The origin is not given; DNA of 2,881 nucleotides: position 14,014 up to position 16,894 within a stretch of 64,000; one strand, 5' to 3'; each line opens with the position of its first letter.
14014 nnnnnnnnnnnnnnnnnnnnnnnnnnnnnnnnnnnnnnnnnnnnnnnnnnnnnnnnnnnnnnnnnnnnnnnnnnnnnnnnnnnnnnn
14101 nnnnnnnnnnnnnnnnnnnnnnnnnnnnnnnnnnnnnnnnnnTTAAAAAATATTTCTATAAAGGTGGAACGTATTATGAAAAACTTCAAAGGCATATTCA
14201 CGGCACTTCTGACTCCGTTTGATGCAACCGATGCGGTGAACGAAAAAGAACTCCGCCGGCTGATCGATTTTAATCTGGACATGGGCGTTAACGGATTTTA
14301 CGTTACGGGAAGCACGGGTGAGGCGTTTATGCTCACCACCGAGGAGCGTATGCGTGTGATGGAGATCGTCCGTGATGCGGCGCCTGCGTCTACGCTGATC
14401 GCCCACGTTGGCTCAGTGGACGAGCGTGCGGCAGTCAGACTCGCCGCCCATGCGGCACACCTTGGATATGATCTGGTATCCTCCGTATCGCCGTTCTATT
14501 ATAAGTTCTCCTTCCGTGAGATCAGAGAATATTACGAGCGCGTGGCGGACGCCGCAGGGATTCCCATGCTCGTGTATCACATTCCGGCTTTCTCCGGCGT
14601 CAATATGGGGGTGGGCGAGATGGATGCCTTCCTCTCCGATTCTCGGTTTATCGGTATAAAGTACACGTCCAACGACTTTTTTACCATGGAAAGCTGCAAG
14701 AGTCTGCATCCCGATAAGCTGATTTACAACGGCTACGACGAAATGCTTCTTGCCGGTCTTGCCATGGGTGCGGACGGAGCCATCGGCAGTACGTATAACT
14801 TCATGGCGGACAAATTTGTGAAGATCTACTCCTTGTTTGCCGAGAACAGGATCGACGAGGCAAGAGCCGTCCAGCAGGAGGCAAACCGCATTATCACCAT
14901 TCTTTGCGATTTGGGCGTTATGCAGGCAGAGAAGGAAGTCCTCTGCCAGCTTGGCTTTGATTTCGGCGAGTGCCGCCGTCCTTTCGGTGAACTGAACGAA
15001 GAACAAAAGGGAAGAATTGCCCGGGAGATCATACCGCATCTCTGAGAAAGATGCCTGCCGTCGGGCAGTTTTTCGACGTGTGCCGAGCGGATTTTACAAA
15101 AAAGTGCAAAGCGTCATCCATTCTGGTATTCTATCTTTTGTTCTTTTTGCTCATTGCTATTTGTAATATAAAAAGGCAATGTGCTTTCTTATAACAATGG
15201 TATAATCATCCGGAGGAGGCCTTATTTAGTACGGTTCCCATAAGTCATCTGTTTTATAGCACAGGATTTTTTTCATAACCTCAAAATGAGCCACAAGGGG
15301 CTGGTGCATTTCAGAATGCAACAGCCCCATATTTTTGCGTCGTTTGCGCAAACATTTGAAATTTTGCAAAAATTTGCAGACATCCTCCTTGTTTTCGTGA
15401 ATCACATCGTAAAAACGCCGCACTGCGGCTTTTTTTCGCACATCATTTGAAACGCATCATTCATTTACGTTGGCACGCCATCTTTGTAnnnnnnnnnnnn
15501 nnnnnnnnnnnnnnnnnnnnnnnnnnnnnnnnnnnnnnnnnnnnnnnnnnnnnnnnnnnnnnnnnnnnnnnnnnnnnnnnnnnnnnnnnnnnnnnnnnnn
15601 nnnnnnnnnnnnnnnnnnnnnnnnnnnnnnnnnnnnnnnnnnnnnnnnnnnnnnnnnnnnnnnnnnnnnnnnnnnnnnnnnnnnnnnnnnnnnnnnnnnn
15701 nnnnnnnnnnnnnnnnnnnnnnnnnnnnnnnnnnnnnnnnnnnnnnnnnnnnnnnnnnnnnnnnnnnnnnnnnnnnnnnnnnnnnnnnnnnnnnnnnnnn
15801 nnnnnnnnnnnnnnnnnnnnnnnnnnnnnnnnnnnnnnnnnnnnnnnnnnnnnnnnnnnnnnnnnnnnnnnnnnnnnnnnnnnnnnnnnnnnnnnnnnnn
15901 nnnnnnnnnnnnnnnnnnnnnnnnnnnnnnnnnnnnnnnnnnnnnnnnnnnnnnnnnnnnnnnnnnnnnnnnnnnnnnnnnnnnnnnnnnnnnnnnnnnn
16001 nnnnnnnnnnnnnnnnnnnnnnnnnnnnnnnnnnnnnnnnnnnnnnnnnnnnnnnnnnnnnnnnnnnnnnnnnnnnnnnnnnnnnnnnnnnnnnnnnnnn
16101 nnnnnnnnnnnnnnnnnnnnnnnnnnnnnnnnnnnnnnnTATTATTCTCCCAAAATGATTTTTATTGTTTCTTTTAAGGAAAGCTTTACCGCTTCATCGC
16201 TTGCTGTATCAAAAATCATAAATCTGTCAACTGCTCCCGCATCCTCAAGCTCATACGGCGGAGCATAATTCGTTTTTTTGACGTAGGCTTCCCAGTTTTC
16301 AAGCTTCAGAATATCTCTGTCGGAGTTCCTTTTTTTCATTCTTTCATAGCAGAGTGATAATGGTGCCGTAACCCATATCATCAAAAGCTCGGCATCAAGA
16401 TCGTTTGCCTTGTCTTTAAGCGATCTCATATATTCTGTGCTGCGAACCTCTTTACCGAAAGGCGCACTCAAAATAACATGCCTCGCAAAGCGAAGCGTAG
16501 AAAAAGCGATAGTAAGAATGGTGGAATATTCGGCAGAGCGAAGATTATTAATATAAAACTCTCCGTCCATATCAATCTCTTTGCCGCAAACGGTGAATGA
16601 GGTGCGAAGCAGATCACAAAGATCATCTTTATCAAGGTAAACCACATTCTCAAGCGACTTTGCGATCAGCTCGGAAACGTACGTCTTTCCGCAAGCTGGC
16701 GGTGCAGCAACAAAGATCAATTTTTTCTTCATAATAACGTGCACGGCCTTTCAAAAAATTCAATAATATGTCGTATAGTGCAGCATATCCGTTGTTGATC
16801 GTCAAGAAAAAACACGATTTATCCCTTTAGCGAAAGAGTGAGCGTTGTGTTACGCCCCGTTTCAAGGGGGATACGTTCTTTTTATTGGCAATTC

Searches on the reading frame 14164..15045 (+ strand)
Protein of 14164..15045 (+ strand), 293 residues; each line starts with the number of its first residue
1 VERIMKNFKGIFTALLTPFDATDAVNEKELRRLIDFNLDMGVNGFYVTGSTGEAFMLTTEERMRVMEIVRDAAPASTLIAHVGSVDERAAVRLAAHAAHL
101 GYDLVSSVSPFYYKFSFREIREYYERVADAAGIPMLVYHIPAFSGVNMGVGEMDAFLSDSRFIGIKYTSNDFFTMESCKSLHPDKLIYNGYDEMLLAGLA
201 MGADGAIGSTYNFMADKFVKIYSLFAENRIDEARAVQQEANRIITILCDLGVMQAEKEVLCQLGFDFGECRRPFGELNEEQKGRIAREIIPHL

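Call 35: search_protein_families(library=pfam, proteins=[window:14164-15045:+], max_evalue=0.001)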
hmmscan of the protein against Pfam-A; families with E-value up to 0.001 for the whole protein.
window:14164-15045:+ (293 aa): 1 family
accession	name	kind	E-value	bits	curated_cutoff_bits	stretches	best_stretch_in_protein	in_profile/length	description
PF00701.28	DHDPS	-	2e-73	247.1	22.1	1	7-287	1-284/289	Dihydrodipicolinate synthetase family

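Call 59: search_protein_families(library=ncbifam, proteins=[window:14164-15045:+], max_evalue=0.00001)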
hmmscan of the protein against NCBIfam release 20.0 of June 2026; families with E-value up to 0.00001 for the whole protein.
window:14164-15045:+ (293 aa): 7 families
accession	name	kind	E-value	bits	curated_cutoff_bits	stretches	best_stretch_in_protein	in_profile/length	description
NF003164.0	PRK04147.1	equivalog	3.2e-104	348.3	281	1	5-284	1-282/294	N-acetylneuraminate lyase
TIGR00683.1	nanA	equivalog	2e-91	306.3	382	1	9-280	2-276/293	N-acetylneuraminate lyase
TIGR00674.1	dapA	equivalog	6.6e-42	143.3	206.15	1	11-285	2-279/286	4-hydroxy-tetrahydrodipicolinate synthase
NF040954.1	Arch_KDGaldase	equivalog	7.2e-40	137.1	390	1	11-289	3-278/288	bifunctional 2-dehydro-3-deoxy-phosphogluconate/2-dehydro-3-deoxy-6-phosphogalactonate aldolase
TIGR02313.1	HpaI-NOT-DapA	exception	2e-32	112.2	396.7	1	8-287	1-284/294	2,4-dihydroxyhept-2-ene-1,7-dioic acid aldolase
NF002958.0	PRK03620.1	subfamily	7.3e-16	57.9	278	1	7-215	10-219/307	5-dehydro-4-deoxyglucarate dehydratase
TIGR03249.1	KdgD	equivalog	2.4e-13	49.9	373.95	1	7-223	8-226/299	5-dehydro-4-deoxyglucarate dehydratase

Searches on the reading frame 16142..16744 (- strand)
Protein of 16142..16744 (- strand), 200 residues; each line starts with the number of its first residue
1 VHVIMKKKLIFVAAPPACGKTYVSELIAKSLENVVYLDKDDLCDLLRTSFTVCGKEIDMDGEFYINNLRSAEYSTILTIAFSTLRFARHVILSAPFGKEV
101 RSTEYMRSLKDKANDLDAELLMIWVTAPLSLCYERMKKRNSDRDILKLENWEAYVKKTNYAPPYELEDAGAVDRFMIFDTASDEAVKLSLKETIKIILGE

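Call 35: search_protein_families(library=pfam, proteins=[window:16142-16744:-], max_evalue=0.001)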
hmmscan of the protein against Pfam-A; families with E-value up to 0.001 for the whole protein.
window:16142-16744:- (200 aa): 3 families
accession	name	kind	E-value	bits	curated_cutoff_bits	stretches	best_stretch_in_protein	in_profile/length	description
PF13671.12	AAA_33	-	2.9e-08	34.6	27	1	14-154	6-136/143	AAA domain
PF13238.12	AAA_18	-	5.6e-07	30.5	29.4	1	10-150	1-121/128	AAA domain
PF06414.18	Zeta_toxin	-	1.5e-05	25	22.3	1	6-42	15-54/199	Zeta toxin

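Call 59: search_protein_families(library=ncbifam, proteins=[window:16142-16744:-], max_evalue=0.00001)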
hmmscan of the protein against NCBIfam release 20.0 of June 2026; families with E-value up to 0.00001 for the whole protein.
window:16142-16744:- (200 aa): 0 families
